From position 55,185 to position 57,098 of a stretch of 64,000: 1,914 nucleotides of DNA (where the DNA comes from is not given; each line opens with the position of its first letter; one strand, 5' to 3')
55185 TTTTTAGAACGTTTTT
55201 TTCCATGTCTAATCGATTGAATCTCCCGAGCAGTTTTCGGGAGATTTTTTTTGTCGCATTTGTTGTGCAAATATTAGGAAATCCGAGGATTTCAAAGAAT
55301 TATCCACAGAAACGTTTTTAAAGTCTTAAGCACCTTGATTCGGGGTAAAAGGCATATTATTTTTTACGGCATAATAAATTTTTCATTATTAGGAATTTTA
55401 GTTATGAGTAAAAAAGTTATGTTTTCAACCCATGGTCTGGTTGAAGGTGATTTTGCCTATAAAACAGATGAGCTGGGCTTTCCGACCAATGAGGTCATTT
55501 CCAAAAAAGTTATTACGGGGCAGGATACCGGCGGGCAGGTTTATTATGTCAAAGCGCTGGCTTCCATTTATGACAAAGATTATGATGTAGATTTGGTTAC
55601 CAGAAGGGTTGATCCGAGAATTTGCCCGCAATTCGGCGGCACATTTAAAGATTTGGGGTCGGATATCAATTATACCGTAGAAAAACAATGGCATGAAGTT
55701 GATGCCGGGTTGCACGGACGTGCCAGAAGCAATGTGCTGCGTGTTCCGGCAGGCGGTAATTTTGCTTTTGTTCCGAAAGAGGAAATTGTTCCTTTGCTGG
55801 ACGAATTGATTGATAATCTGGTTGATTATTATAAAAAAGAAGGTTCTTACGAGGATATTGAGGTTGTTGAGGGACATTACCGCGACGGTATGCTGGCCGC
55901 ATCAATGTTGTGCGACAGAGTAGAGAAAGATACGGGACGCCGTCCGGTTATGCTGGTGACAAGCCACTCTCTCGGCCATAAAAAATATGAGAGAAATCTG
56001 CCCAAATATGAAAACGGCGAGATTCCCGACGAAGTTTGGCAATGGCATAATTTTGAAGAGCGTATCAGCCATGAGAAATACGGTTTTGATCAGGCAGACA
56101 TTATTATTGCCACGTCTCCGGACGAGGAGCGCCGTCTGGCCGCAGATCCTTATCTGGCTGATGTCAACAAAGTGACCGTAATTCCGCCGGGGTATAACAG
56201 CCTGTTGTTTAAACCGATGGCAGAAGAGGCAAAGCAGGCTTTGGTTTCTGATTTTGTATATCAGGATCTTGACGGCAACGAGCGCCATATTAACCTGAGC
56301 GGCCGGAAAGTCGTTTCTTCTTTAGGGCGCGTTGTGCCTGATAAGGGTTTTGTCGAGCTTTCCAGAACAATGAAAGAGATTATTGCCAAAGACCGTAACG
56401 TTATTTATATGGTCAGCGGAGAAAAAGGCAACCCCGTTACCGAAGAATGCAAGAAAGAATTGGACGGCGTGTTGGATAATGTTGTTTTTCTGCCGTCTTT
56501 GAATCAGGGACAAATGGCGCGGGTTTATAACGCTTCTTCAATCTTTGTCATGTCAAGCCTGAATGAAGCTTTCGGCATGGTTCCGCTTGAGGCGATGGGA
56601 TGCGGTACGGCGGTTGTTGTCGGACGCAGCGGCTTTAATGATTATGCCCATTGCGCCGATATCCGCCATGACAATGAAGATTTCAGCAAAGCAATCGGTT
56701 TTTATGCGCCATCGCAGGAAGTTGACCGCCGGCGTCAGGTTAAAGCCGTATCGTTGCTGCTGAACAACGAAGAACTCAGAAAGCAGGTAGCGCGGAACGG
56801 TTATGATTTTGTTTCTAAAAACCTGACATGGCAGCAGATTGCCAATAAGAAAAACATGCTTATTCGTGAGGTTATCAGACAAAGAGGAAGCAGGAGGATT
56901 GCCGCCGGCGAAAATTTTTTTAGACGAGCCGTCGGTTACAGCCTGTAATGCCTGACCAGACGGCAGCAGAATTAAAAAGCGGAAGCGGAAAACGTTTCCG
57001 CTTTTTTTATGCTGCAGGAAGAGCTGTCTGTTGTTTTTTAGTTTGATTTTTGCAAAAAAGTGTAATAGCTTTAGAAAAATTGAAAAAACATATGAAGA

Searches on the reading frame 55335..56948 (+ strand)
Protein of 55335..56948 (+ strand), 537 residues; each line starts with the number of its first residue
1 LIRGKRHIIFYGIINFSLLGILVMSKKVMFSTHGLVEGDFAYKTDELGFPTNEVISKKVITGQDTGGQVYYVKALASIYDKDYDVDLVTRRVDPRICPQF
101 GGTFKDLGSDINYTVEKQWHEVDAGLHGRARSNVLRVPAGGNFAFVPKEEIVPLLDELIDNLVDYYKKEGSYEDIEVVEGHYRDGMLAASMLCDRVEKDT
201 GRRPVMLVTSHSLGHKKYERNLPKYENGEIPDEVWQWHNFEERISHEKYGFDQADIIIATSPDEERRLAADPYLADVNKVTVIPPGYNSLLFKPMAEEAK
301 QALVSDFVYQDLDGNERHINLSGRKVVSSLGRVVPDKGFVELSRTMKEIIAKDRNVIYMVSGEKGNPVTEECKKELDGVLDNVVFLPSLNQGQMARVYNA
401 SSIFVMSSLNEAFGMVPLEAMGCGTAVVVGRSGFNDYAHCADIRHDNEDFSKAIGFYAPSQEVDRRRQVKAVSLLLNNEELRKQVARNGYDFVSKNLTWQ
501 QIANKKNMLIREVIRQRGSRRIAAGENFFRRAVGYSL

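Call 32: search_protein_families(library=pfam, proteins=[window:55335-56948:+], max_evalue=0.001)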
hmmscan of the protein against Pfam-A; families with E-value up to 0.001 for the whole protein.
window:55335-56948:+ (537 aa): 6 families
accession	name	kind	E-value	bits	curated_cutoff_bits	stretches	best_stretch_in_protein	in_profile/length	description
PF00534.26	Glycos_transf_1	-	7e-24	84.7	26.4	1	322-491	13-171/172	Glycosyl transferases group 1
PF13692.12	Glyco_trans_1_4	-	5.8e-17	62.7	27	1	325-436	2-113/142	Glycosyl transferases group 1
PF20706.3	GT4-conflict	-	2e-09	37.3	26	1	308-504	180-383/385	Family 4 Glycosyltransferase in conflict systems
PF13524.12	Glyco_trans_1_2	-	3.1e-09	37.4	25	1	382-504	28-140/144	Glycosyl transferase-like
PF13439.12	Glyco_transf_4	-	1.3e-05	25.7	28.5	1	66-288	2-167/170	Glycosyltransferase Family 4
PF13579.12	Glyco_trans_4_4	-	0.00018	22.3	29.7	1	66-286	1-158/158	Glycosyl transferase 4-like domain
